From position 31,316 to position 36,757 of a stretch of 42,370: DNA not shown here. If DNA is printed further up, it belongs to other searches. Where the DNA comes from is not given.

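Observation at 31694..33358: Intein splitting the Walker A P-loop of SMC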

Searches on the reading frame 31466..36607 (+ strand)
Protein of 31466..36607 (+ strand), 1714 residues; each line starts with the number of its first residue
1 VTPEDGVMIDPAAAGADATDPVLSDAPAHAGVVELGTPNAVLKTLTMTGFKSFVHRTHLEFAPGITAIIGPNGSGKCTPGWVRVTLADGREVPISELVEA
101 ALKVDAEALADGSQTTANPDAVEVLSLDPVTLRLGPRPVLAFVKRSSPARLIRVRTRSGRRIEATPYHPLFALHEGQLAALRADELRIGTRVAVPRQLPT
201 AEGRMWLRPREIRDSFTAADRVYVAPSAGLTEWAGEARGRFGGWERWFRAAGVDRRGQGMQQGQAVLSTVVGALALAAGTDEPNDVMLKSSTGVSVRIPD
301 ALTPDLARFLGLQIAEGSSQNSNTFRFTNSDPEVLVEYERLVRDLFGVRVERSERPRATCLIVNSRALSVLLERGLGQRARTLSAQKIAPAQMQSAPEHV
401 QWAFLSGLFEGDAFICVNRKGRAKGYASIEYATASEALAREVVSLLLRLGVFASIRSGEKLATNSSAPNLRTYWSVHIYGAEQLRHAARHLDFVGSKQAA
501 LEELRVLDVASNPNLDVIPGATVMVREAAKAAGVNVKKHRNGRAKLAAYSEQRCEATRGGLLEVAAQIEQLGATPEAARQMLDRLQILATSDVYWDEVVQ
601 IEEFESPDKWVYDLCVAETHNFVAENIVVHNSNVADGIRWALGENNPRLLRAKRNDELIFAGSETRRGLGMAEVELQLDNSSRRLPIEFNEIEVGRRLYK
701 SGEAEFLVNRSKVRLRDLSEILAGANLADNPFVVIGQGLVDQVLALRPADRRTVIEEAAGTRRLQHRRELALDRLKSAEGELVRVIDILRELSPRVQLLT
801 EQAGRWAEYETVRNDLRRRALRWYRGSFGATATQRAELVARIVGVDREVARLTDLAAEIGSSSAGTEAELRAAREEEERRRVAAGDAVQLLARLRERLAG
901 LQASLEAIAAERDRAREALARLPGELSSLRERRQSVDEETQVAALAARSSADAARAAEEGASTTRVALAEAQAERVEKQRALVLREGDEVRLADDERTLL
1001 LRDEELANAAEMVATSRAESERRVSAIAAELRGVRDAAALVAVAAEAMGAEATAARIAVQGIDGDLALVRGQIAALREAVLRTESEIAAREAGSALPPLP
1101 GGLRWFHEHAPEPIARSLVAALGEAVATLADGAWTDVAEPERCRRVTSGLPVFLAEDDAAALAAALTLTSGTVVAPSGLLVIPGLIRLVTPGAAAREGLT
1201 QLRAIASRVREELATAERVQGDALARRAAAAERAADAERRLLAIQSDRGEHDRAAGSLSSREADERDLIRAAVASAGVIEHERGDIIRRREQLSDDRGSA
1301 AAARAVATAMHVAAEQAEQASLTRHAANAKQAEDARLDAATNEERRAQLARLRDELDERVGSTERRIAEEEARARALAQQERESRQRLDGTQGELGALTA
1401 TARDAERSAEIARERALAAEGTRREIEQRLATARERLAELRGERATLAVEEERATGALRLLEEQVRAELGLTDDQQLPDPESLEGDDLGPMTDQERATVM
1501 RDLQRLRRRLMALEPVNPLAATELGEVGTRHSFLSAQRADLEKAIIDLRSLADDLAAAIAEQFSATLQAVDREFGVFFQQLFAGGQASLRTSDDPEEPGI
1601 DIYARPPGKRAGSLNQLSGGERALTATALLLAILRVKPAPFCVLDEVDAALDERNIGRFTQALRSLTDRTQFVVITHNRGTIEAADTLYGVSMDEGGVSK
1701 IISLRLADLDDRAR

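Call 4: search_protein_families(library=pfam, proteins=[window:31466-36607:+], max_evalue=0.1)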
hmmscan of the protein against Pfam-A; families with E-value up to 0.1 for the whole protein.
window:31466-36607:+ (1714 aa): 7 families
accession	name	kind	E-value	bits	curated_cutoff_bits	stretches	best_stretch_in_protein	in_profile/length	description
PF02463.25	SMC_N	-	5.9e-58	196.3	40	2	632-1699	38-219/220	RecF/RecN/SMC N terminal domain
PF14890.11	Intein_splicing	-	3.5e-23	82.5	35.8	1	84-631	1-155/155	Intein splicing domain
PF14528.11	LAGLIDADG_3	-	4.6e-16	59.3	22.5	2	401-489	3-79/82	LAGLIDADG-like domain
PF13476.12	AAA_23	-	5.6e-08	34.1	27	1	45-78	2-34/201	AAA domain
PF13304.12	AAA_21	-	6.3e-07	30.2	27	1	1614-1678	235-299/304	AAA domain, putative AbiEii toxin, Type IV TA system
PF13175.12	AAA_15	-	0.02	14.9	32.1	1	42-78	3-38/374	AAA ATPase domain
PF00005.33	ABC_tran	-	0.041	14.9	25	0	65-78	13-26/137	ABC transporter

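Call 42: find_encoding_contigs(protein=window:31466-36607:+, flank=2000, max_places=5)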
Protein window:31466-36607:+ (1714 aa): no gene with exactly this product is on record in the collection.
